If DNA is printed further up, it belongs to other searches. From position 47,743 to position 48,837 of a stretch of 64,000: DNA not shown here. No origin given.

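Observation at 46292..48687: Five-member family of large prepilin-like proteins, all with Ala (not Gly) at the -1 cleavage position; three in a tight tandem array behind metF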

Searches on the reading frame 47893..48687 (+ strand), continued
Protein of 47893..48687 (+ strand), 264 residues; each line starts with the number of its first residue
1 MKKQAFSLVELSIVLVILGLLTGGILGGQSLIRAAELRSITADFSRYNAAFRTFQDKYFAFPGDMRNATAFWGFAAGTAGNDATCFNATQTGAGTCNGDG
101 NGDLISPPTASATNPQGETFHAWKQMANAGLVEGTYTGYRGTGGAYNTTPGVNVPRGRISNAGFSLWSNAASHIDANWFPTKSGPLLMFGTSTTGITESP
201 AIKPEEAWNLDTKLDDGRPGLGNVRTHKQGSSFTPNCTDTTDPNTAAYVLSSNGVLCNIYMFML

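Call 38: fold_search(model_id=the predicted structure, library=pdb)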
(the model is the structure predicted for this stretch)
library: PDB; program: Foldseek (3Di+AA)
matches with E <= 10: 65; with E <= 0.001: 0
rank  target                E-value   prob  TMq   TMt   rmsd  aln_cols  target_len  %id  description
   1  9iuf_A                8.5e-03  0.97  0.41  0.51   9.1       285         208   13  Cryo-EM structure of the type IVb pilus from enterotoxigenic Escherichia coli (released 2025-05-28)
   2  4tsm_B                7.2e-02  0.72  0.31  0.18   7.1       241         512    7  MBP-fusion protein of PilA1 from C. difficile R20291 residues 26-166 (released 2015-01-14)
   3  6t8s_AAA              1.4e-01  0.57  0.30  0.53   7.9       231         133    8  Structure of the major Type IV pilin PilA1 from Clostridium difficile (released 2020-03-25)
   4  4pe2_A                3.6e-01  0.44  0.31  0.18   7.2       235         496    8  MBP PilA1 CD160 (released 2015-01-14)
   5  3s0t_A                4.4e-01  0.23  0.33  0.45   9.0       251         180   10  Crystal structure of the CofA Type IV pilin subunit from enterotoxigenic E. coli (released 2012-04-11)
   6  6t8s_BBB              5.0e-01  0.30  0.30  0.53   8.0       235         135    8  Structure of the major Type IV pilin PilA1 from Clostridium difficile (released 2020-03-25)
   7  4ogm_A                6.0e-01  0.30  0.31  0.18   7.1       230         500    8  MBP-fusion protein of PilA1 residues 26-159 (released 2015-01-14)
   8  6t8s_CCC              6.4e-01  0.30  0.31  0.57   8.0       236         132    8  Structure of the major Type IV pilin PilA1 from Clostridium difficile (released 2020-03-25)
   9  7ugw_C                1.8e+00  0.01  0.11  0.07  12.4       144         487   10  M. tuberculosis DNA gyrase cleavage core bound to DNA and evybactin (released 2022-08-17)
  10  7xsy_A                2.2e+00  0.01  0.13  0.07  15.6       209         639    9  Ligand free structure of branching enzyme isoform 3 (BE3) from Crocosphaera subtropica ATCC 51142 (released 2023-06-07)
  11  7t31_C                2.7e+00  0.06  0.15  0.09   7.8       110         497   12  X-ray Structure of Clostridiodies difficile PilW (released 2022-10-19)
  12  2o3o_E                2.7e+00  0.01  0.12  0.13  12.1       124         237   11  Crystal Structure of the sensor histidine kinase regulator YycI from Bacillus subtitlis (released 2007-04-10)
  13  2o3o_F                2.8e+00  0.01  0.13  0.14  11.6       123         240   11  Crystal Structure of the sensor histidine kinase regulator YycI from Bacillus subtitlis (released 2007-04-10)
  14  2o3o_A                3.0e+00  0.01  0.12  0.13  11.7       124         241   10  Crystal Structure of the sensor histidine kinase regulator YycI from Bacillus subtitlis (released 2007-04-10)
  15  8j62_C                3.4e+00  0.02  0.10  0.16   8.3        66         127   17  Cryo-EM structure of APOBEC3G-Vif complex (released 2023-07-19)
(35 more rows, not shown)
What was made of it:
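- On Type IV pilin superfamily (class III signal peptide proteins): The top fold matches are pilins, though weak: the best E-value is 8.5e-3 (call 38).
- Closest known: Type IVb pilins. Same: These are the best fold matches: 9iuf_A with probability 0.97 and target-normalised TM-score 0.51, then 6t8s and 3s0t (call 38).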

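Call 45: search_protein_families(library=pfam, proteins=[L067:249-1433:+, L067:2311-3066:-, L067:3029-4051:-, L067:4032-4709:-, L067:4709-6628:-, L067:6628-7830:-, L003:11954-13453:+, L003:13458-14051:+, L067:8573-9694:-, L067:9695-10870:-], max_evalue=0.01)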
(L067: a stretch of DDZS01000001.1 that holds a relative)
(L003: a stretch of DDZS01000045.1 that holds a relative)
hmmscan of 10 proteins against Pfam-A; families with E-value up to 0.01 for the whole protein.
L067:249-1433:+ (394 aa): 6 families
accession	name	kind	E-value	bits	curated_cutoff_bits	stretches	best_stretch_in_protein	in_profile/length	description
PF00437.27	T2SSE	-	2.2e-46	158.6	24.9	1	12-276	15-279/370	Type II/IV secretion system protein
PF13555.12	AAA_29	-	0.0007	19.7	27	1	126-149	19-42/61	P-loop containing region of AAA domain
PF00005.33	ABC_tran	-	0.002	19.2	25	1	126-170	8-51/137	ABC transporter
PF13476.12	AAA_23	-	0.0029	18.7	27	0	129-149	19-39/201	AAA domain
PF13401.12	AAA_22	-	0.0042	17.8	27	0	128-155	4-31/130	AAA domain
PF01580.24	FtsK_SpoIIIE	-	0.0066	16.3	24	0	130-150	40-60/221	FtsK/SpoIIIE family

L067:2311-3066:- (251 aa): 5 families
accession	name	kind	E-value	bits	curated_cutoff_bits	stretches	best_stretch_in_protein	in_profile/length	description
PF00005.33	ABC_tran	-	5.3e-25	89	25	1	32-172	1-136/137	ABC transporter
PF13304.12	AAA_21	-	2.7e-15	57.7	27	2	104-203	166-299/304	AAA domain, putative AbiEii toxin, Type IV TA system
PF13604.12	AAA_30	-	0.0001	22.6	27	1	44-87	20-61/191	AAA domain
PF13245.12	AAA_19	-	0.0016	19.1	25.1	1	44-87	13-56/134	AAA domain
PF25201.1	nSTAND6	-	0.0027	18.2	27.7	1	26-70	2-46/148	Novel STAND NTPase 6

L067:3029-4051:- (340 aa): 0 families

L067:4032-4709:- (225 aa): 1 family
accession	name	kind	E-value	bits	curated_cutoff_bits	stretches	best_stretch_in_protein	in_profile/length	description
PF08954.16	Trimer_CC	-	0.0066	16.5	27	0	39-67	22-50/52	Trimerisation motif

L067:4709-6628:- (639 aa): 0 families

L067:6628-7830:- (400 aa): 1 family
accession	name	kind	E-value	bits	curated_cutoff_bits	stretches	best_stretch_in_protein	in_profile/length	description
PF00482.28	T2SSF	-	1.2e-46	158.2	25.2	2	70-187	7-125/125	Type II secretion system (T2SS), protein F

L003:11954-13453:+ (499 aa): 18 families
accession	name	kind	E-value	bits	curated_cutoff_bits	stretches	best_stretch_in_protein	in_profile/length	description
PF14559.12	TPR_19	-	4.9e-20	72.1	25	3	327-376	10-59/68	Tetratricopeptide repeat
PF13431.12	TPR_17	-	3e-17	61.8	24.4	2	399-429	3-33/34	Tetratricopeptide repeat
PF07719.23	TPR_2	-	1.2e-15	56.7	27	2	411-442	3-34/34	Tetratricopeptide repeat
PF13432.12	TPR_16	-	1.8e-15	57.4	32.7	2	313-373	2-62/65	Tetratricopeptide repeat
PF13428.12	TPR_14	-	3.6e-13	49.2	23.5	0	412-451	4-43/44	Tetratricopeptide repeat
PF13181.12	TPR_8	-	1.1e-12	47.4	25.7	1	410-441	2-33/34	Tetratricopeptide repeat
PF00515.34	TPR_1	-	2.9e-12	46.3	27.8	2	410-442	2-34/34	Tetratricopeptide repeat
PF13414.12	TPR_11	-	1.8e-10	40.7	26.8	1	385-423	4-42/42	TPR repeat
PF13174.12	TPR_6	-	1.8e-08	34.9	26.3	0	447-471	4-28/33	Tetratricopeptide repeat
PF13424.12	TPR_12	-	8.4e-07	29.5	30.1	1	412-474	6-76/77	Tetratricopeptide repeat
PF24575.1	TPR_Slam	-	1.1e-06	29.4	35.2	0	312-359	51-98/104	Surface lipoprotein assembly modifier, N-terminal TPR repeats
PF13176.12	TPR_7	-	1.8e-06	28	27.9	0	447-476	3-32/36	Tetratricopeptide repeat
PF23914.1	TPR_CcmH_CycH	-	4.8e-06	26.9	42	1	399-472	77-150/158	Cytochrome c-type biogenesis protein H TPR domain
PF25064.1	ARM_TT21_5th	-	0.00064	20.5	27.8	0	326-369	19-62/117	TT21 fifth ARM repeats domain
PF12895.13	ANAPC3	-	0.0019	18.9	27.2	0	392-467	6-80/82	Anaphase-promoting complex, cyclosome, subunit 3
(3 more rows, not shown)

L003:13458-14051:+ (198 aa): 20 families
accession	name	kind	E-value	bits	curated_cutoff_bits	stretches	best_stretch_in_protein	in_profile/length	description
PF00437.27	T2SSE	-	2.1e-26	92.9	24.9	1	7-198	16-213/370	Type II/IV secretion system protein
PF13401.12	AAA_22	-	2.4e-05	25.1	27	1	121-195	3-60/130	AAA domain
PF13191.12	AAA_16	-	3.7e-05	24.7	32.6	1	115-154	16-52/167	AAA ATPase domain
PF13555.12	AAA_29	-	6.4e-05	23.1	27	1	120-143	19-42/61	P-loop containing region of AAA domain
PF13476.12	AAA_23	-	0.00012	23.2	27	1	122-143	18-39/201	AAA domain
PF25199.1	nSTAND_NTPase5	-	0.00016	22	34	1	119-161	37-79/145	Novel STAND NTPase 5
PF13604.12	AAA_30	-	0.00016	21.9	27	1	115-151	10-46/191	AAA domain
PF06414.18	Zeta_toxin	-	0.00029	20.8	22.3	1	121-190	14-84/199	Zeta toxin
PF04851.21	ResIII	-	0.00082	19.8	22.5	1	121-166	21-67/164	Type III restriction enzyme, res subunit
PF20720.3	nSTAND3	-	0.0011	19.2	27.2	1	121-166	15-62/155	Novel STAND NTPase 3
PF13514.12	AAA_27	-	0.0022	18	22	1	117-146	20-49/206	AAA domain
PF24883.2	NPHP3_N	-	0.0025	18.4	24.8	1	117-153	14-52/164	Nephrocystin 3, N-terminal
PF13245.12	AAA_19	-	0.0032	18.1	25.1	1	122-160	10-42/134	AAA domain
PF01580.24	FtsK_SpoIIIE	-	0.0048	16.8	24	1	94-144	21-60/221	FtsK/SpoIIIE family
PF01935.23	DUF87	-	0.005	17.4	23.2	1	127-156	27-56/220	Helicase HerA, central domain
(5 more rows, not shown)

L067:8573-9694:- (373 aa): 1 family
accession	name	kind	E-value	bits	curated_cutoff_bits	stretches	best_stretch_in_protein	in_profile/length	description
PF01435.24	Peptidase_M48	-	0.0014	19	20.3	0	137-176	34-78/186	Peptidase family M48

L067:9695-10870:- (391 aa): 1 family
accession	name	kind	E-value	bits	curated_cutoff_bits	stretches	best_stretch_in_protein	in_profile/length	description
PF01435.24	Peptidase_M48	-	5.5e-05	23.5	20.3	1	178-247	122-180/186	Peptidase family M48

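Call 47: list_cluster_members(proteins=[P0006, P0007, P0011, P0014, P0025, P0027, P0032, P0037, P0043, P0089])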
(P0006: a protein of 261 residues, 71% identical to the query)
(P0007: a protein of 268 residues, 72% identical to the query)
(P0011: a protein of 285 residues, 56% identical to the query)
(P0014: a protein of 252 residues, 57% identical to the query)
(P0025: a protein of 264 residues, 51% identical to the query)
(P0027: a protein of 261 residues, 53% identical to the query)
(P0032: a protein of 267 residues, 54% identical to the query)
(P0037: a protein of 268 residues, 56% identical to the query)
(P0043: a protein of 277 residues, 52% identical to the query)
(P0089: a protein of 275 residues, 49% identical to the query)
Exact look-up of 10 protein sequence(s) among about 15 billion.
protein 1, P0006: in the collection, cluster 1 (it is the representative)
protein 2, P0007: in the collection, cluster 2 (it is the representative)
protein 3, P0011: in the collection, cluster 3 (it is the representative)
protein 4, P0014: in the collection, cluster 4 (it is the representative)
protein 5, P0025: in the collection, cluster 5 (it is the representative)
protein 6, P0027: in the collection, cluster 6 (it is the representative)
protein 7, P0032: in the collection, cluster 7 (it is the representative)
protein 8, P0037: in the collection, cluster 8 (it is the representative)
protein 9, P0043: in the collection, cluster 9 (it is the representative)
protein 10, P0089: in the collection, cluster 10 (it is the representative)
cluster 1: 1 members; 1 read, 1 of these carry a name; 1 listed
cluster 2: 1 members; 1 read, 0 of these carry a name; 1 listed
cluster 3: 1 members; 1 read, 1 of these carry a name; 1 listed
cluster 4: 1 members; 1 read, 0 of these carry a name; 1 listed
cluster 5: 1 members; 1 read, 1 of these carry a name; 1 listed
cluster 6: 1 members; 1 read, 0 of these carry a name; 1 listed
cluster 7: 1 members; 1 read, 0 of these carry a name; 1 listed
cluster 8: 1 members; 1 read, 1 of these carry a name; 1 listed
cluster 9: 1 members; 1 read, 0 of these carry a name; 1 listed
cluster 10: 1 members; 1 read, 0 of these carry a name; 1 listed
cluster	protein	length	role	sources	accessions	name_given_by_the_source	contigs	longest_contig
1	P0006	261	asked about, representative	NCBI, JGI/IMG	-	prepilin-type N-terminal cleavage/methylation domain-containing protein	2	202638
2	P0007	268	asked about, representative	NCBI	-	-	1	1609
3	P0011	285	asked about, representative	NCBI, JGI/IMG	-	prepilin-type N-terminal cleavage/methylation domain-containing protein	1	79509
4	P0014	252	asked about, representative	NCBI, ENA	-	-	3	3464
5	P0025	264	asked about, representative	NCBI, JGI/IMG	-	prepilin-type N-terminal cleavage/methylation domain-containing protein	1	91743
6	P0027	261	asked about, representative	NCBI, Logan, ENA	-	-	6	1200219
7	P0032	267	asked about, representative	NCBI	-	-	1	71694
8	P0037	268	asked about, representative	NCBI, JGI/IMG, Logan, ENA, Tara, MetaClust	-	strand:+ start:2770 stop:3576 length:807 start_codon:yes stop_codon:yes gene_type:complete | TARA_125_MIX_0.22-3_scaffold193653_1_gene220753 "" ""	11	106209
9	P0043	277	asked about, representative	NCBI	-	-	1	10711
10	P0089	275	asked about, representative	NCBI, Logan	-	-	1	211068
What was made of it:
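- Tried and rejected: The cluster-member look-up gave no organism names (call 47).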

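Call 48: find_encoding_contigs(protein=P0027, flank=10000, max_places=3)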
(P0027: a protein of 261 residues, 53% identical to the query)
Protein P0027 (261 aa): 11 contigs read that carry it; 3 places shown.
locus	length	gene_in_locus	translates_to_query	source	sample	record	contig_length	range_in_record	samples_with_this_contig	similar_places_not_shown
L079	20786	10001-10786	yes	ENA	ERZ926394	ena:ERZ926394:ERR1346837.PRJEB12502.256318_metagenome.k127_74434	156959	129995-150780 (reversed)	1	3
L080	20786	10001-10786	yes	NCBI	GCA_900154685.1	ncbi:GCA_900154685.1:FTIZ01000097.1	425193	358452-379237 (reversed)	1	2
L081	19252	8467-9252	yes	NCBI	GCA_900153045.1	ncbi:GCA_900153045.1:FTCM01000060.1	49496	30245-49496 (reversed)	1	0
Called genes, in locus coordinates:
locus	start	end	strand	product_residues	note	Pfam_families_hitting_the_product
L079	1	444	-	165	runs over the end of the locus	PF02464:CinA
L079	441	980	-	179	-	PF04608:PgpA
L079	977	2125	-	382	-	PF01128:IspD, PF12804:NTP_transf_3, PF02542:YgbB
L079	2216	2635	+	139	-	-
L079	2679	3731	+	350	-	PF01207:Dus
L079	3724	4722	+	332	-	PF00512:HisKA, PF02518:HATPase_c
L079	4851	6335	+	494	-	PF00072:Response_reg, PF00158:Sigma54_activat, PF14532:Sigma54_activ_2, PF07724:AAA_2 (weak), PF07728:AAA_5, PF25601:AAA_lid_14, PF02954:HTH_8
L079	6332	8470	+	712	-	PF19312:NtrY_N, PF00672:HAMP, PF00512:HisKA, PF13581:HATPase_c_2 (weak), PF02518:HATPase_c, PF14501:HATPase_c_5 (weak)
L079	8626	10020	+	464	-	PF00072:Response_reg, PF00158:Sigma54_activat, PF01078:Mg_chelatase (faint), PF14532:Sigma54_activ_2, PF00004:AAA (weak), PF07728:AAA_5, PF25601:AAA_lid_14, PF02954:HTH_8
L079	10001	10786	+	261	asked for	PF07963:N_methyl (weak)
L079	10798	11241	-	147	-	-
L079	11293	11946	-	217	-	PF00484:Pro_CA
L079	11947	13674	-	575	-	PF00920:ILVD_EDD_N, PF24877:ILV_EDD_C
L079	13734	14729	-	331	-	-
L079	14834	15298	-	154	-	-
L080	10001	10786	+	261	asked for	PF07963:N_methyl (weak)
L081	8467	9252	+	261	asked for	PF07963:N_methyl (weak)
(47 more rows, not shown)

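Call 69: find_homologous_proteins(query=L067:249-1433:+, max_evalue=1e-40)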
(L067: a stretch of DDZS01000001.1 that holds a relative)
Query L067:249-1433:+ (394 aa): 8000 proteins with E <= 1e-40 among 8000 candidates; the best 120 are listed.
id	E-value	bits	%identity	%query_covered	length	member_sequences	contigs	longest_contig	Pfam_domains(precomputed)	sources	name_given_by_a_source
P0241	2.5e-248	841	100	96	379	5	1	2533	PF00437.27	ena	-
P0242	6.2e-169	580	67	99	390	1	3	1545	PF00437.27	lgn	-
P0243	7.4e-169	579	-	-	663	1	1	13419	PF00437.27,PF13604.13,PF13555.13,PF13401.13,PF00448.29,PF04851.22,PF13191.13,PF00005.34,PF13476.13,PF01580.25,PF25199.2,PF20720.4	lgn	-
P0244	6.7e-166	570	-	-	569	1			PF00437.27,PF13604.13,PF13245.13,PF13555.13,PF13671.13,PF13401.13,PF00448.29,PF06414.19,PF00005.34,PF01580.25,PF25199.2,PF20720.4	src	-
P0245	2.1e-165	568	67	93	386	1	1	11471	PF00437.27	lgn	-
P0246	2.2e-164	565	69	92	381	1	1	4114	PF00437.27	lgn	-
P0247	7.5e-164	563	69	91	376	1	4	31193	PF00437.27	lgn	-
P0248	5.0e-163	560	65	99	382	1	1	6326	PF00437.27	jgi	jgi:twitching motility protein PilU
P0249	5.4e-163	560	69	90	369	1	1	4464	PF00437.27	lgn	-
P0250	1.5e-162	559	64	99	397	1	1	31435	PF00437.27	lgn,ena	-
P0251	2.6e-162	558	68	92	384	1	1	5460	PF00437.27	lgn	-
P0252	4.5e-162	557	67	92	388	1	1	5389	PF00437.27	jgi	jgi:twitching motility protein PilU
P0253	4.8e-162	557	70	90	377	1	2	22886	PF00437.27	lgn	-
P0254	6.3e-162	557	67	92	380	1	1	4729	PF00437.27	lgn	-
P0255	3.4e-161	554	63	100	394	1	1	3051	PF00437.27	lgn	-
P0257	1.4e-160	552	68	93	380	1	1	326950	PF00437.27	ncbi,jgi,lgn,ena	-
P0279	4.4e-148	511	66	88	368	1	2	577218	PF00437.27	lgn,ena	-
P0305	1.1e-143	497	62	93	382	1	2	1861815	PF00437.27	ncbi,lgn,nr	ncbi:MAG: PilT/PilU family type 4a pilus ATPase [Alphaproteobacteria bacterium]|nr:PilT/PilU family 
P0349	2.0e-139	483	62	89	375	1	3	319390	PF00437.27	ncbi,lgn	-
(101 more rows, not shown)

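Call 70: find_encoding_contigs(protein=P0305, flank=10000, max_places=1)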
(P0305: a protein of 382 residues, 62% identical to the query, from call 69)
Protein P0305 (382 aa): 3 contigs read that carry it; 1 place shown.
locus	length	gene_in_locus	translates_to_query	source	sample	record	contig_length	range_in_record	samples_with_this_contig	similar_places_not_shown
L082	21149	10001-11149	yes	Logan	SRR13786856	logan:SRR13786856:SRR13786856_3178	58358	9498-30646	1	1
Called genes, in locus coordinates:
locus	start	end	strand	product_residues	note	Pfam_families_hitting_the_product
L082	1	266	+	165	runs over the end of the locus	PF06347:SH3_4, PF08239:SH3_3 (weak), PF06347:SH3_4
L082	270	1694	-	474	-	PF03060:NMO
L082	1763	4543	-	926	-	PF02739:5_3_exonuc_N, PF01367:5_3_exonuc, PF01612:DNA_pol_A_exo1, PF00476:DNA_pol_A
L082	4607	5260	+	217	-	PF02230:Abhydrolase_2, PF12146:Hydrolase_4 (faint)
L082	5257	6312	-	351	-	PF01180:DHO_dh, PF03060:NMO (weak)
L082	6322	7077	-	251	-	PF01551:Peptidase_M23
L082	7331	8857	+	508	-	PF00515:TPR_1 (faint), PF07719:TPR_2 (faint), PF13176:TPR_7 (faint), PF13181:TPR_8 (faint), PF13428:TPR_14 (faint), PF13432:TPR_16 (faint), PF13174:TPR_6 (faint), PF14559:TPR_19 (weak), +3 more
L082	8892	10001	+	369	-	PF00437:T2SSE, PF00004:AAA (weak), PF13401:AAA_22 (weak)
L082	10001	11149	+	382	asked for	PF00437:T2SSE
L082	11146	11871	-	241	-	PF00005:ABC_tran, PF13304:AAA_21 (weak)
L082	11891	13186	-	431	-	-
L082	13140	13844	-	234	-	-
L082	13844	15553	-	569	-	-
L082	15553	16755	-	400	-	PF28597:T2SSF_N, PF00482:T2SSF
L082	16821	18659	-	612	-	PF05157:MshEN, PF00437:T2SSE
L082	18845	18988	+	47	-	PF04995:CcmD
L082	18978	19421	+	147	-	PF03100:CcmE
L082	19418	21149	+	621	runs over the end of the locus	PF01578:Cytochrom_C_asm, PF16327:CcmF_C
